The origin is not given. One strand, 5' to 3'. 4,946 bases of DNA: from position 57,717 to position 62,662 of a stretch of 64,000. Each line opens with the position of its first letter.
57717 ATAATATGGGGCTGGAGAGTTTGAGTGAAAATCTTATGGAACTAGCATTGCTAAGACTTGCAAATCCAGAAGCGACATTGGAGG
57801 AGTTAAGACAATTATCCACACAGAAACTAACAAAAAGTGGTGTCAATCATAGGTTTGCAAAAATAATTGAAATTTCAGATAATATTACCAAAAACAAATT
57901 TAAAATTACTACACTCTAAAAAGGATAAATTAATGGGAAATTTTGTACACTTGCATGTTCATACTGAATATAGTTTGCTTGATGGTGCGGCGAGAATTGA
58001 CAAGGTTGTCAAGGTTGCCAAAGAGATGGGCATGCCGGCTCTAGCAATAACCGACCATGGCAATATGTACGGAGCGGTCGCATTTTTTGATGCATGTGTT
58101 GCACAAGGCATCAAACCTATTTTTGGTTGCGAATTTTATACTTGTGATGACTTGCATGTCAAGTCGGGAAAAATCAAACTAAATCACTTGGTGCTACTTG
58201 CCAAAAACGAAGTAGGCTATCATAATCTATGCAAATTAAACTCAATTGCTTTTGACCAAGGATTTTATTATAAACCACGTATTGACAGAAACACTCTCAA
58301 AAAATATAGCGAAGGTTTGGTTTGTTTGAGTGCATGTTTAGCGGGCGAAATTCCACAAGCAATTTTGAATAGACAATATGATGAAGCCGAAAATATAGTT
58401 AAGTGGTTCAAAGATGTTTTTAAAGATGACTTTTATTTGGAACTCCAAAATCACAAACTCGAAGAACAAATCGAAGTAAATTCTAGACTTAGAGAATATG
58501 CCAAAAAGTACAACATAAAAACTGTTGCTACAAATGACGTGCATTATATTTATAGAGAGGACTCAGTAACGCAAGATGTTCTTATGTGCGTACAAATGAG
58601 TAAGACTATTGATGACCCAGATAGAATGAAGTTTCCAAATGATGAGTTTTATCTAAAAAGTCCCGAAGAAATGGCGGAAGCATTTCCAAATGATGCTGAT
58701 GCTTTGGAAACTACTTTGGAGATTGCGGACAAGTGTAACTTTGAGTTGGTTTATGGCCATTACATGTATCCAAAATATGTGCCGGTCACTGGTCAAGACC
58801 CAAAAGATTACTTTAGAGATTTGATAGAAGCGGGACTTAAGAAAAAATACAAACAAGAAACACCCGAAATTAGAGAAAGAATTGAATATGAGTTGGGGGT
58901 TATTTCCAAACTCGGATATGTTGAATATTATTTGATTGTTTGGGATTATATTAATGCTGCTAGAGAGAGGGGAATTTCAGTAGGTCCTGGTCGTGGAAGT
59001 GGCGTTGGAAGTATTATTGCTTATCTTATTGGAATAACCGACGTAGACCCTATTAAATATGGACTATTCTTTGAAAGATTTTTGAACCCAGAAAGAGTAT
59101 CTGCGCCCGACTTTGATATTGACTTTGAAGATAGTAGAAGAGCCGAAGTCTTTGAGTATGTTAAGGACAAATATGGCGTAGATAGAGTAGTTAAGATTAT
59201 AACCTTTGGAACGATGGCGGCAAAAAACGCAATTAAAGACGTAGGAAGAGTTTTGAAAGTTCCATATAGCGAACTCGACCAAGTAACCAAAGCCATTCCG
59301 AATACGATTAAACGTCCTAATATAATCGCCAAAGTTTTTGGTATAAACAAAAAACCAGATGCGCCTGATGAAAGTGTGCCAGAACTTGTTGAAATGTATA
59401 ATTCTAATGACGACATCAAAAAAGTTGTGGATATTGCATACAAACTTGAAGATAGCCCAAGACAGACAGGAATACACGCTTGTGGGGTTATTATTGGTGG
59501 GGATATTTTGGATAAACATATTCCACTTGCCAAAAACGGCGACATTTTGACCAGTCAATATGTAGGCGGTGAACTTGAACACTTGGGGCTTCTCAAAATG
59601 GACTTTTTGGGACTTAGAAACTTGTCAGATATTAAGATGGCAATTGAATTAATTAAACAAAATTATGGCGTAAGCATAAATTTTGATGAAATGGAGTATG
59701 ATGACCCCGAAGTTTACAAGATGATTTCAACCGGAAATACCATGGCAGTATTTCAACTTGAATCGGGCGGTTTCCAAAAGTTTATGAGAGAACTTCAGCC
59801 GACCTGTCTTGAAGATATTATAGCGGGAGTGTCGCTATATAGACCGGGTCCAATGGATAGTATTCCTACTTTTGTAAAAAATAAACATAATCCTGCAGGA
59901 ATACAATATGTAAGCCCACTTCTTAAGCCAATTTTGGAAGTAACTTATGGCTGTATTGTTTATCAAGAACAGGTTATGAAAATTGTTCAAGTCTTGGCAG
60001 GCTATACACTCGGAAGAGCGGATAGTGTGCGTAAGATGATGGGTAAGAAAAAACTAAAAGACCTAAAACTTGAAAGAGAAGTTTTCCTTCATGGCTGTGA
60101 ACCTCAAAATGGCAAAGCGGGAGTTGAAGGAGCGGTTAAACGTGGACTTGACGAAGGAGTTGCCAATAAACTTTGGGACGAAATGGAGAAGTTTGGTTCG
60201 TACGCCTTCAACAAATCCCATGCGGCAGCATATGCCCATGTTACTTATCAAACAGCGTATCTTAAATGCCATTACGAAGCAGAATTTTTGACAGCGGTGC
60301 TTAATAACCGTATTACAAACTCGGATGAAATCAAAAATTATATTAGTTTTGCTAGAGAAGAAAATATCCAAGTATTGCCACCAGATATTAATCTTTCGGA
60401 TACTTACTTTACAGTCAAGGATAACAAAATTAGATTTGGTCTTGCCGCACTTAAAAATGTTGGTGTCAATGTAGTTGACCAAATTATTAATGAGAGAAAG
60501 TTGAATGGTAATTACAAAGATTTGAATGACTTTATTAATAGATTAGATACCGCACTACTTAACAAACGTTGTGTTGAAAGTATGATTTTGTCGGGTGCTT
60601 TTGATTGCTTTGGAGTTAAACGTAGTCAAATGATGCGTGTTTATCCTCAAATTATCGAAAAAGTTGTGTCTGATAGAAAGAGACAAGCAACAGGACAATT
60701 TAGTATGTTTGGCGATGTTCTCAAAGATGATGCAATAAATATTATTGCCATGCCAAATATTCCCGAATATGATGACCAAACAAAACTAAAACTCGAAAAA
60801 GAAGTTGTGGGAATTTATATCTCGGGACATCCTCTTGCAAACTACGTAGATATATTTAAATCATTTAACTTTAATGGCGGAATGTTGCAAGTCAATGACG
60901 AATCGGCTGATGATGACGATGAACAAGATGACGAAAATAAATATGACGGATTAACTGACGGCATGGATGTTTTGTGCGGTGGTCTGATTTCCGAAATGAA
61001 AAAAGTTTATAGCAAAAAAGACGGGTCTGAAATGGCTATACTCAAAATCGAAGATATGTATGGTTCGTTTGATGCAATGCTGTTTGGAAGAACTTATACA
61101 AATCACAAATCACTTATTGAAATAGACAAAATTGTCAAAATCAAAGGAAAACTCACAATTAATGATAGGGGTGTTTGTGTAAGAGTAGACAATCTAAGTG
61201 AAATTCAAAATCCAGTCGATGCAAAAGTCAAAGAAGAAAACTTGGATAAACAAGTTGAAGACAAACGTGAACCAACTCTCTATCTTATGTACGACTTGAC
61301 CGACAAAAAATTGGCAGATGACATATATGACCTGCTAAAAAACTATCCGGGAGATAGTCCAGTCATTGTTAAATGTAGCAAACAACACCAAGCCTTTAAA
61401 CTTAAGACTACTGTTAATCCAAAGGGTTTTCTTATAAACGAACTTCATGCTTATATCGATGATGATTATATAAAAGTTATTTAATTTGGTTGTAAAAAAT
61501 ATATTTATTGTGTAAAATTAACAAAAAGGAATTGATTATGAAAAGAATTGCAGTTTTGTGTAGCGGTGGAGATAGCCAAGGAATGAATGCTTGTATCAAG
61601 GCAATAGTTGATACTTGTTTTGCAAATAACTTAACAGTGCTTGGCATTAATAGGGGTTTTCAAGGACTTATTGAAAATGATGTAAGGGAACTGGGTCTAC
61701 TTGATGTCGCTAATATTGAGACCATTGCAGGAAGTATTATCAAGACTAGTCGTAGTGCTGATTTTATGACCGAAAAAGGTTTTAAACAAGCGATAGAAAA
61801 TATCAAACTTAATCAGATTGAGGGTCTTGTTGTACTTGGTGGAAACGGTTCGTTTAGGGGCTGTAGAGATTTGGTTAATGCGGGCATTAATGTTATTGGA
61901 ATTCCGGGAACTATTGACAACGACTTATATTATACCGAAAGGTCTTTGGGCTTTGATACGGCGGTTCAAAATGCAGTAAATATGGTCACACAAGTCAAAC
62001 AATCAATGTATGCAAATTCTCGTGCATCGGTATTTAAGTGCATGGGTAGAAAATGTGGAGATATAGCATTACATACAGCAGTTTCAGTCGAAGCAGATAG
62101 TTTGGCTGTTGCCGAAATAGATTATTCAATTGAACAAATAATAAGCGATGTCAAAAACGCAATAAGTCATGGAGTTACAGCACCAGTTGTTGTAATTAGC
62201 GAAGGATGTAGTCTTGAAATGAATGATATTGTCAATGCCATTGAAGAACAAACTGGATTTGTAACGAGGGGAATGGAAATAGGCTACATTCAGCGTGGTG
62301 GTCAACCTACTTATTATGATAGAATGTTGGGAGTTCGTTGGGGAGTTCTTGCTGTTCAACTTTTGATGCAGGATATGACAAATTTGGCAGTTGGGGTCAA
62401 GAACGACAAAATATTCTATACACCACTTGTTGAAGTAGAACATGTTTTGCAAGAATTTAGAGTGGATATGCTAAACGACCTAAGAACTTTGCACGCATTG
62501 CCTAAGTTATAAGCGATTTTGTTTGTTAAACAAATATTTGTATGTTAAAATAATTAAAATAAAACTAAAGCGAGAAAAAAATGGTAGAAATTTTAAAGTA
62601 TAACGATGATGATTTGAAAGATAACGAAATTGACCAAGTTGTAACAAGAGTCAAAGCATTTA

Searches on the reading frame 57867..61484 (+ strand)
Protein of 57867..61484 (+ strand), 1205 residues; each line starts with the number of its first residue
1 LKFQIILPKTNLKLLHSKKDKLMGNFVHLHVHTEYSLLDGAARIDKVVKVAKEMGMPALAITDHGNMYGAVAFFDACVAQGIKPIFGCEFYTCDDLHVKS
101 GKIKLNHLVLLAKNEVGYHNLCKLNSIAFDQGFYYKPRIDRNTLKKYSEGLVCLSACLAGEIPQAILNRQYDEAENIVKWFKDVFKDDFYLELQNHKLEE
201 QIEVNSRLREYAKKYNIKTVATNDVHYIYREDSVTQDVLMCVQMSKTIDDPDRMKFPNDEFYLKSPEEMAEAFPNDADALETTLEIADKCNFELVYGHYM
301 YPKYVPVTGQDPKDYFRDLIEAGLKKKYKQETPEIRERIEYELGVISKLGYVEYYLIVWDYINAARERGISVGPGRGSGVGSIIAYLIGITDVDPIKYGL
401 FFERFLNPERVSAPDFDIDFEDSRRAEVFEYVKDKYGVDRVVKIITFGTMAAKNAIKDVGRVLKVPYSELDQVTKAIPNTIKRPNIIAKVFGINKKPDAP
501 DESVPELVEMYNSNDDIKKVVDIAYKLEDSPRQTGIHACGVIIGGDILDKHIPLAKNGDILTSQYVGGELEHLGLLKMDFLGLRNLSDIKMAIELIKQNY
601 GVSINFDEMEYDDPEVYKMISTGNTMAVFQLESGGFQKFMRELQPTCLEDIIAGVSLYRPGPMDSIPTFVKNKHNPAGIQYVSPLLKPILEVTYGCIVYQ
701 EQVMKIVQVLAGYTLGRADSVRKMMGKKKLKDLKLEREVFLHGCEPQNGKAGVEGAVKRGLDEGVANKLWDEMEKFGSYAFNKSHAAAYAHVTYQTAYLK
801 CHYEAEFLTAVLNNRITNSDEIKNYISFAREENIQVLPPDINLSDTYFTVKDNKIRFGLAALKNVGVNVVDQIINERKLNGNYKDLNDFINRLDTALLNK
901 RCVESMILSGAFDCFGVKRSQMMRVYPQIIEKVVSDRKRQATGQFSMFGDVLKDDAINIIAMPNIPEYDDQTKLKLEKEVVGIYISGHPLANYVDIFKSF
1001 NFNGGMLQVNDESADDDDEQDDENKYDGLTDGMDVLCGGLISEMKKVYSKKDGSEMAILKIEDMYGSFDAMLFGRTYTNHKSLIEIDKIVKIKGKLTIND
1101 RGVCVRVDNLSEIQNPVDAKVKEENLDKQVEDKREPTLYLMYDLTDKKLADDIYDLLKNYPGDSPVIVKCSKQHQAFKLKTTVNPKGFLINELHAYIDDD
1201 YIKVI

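Call 45: search_protein_families(library=pfam, proteins=[window:57867-61484:+], max_evalue=0.00001)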
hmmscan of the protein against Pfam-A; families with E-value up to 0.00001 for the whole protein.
window:57867-61484:+ (1205 aa): 5 families
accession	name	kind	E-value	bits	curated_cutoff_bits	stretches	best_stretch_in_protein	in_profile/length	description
PF07733.18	DNA_pol3_alpha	-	1.4e-90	303.9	23.9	1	315-582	2-260/260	Bacterial DNA polymerase III alpha NTPase domain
PF02811.25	PHP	-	5.2e-62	209.4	26.4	1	28-196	1-164/164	PHP domain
PF17657.6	DNA_pol3_finger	-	9.2e-59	197.9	22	1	585-746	1-164/166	Bacterial DNA polymerase III alpha subunit finger domain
PF14579.12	HHH_6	-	3.3e-30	104.6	25.6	1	833-922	1-90/90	Helix-hairpin-helix motif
PF01336.31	tRNA_anti-codon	-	3.8e-08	33.6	27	1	1045-1111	11-73/75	OB-fold nucleic acid binding domain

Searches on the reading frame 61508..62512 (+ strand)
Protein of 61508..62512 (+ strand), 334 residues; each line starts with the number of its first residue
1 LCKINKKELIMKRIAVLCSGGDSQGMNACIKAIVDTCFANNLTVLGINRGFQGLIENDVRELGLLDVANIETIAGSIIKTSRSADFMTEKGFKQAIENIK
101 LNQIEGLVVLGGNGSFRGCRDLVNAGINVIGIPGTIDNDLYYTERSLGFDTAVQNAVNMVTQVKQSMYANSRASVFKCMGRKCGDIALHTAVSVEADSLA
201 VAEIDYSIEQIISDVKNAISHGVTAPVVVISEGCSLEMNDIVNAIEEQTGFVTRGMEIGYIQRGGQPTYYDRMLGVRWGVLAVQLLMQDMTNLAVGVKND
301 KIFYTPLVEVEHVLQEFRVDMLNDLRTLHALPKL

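Call 45: search_protein_families(library=pfam, proteins=[window:61508-62512:+], max_evalue=0.00001)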
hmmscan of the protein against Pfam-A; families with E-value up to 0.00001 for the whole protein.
window:61508-62512:+ (334 aa): 1 family
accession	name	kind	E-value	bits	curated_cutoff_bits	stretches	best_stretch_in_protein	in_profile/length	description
PF00365.25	PFK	-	1.3e-85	287.5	30.9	1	13-286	1-277/277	Phosphofructokinase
